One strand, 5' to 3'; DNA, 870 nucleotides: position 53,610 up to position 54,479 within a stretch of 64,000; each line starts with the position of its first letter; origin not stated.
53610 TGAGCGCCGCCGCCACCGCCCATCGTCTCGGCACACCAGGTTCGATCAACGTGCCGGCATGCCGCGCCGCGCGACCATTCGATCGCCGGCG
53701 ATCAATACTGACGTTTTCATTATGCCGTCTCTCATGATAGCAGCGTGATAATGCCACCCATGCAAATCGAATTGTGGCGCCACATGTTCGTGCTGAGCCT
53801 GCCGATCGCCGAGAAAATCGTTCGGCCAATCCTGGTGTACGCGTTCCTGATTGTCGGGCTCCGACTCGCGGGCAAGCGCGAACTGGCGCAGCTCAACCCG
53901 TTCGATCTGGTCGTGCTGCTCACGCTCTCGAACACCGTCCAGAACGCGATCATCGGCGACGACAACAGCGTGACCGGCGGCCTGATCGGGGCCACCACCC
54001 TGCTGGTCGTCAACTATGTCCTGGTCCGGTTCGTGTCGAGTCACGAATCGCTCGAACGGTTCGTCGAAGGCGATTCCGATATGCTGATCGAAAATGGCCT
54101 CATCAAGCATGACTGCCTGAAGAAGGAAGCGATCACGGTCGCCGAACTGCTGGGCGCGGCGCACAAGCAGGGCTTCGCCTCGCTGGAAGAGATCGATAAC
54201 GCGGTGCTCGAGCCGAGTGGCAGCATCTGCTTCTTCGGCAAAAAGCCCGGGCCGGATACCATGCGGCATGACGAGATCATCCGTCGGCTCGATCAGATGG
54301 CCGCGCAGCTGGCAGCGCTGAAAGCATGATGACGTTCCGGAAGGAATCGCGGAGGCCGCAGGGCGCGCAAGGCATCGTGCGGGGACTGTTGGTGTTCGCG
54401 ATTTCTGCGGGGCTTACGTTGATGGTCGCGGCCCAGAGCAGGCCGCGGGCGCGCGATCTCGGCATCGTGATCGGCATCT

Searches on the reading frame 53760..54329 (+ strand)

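Call 26: search_protein_families(library=pfam, proteins=[window:53760-54329:+], max_evalue=0.01)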
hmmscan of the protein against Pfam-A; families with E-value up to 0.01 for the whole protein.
window:53760-54329:+ (189 aa): 2 families
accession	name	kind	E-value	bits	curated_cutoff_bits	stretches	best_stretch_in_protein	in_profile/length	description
PF04239.17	DUF421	-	2.6e-12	46.8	23.6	1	96-163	4-71/129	YetF C-terminal domain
PF20730.2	YetF_N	-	0.00016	21.9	26.5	1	25-75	10-60/76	YetF N-terminal transmembrane domain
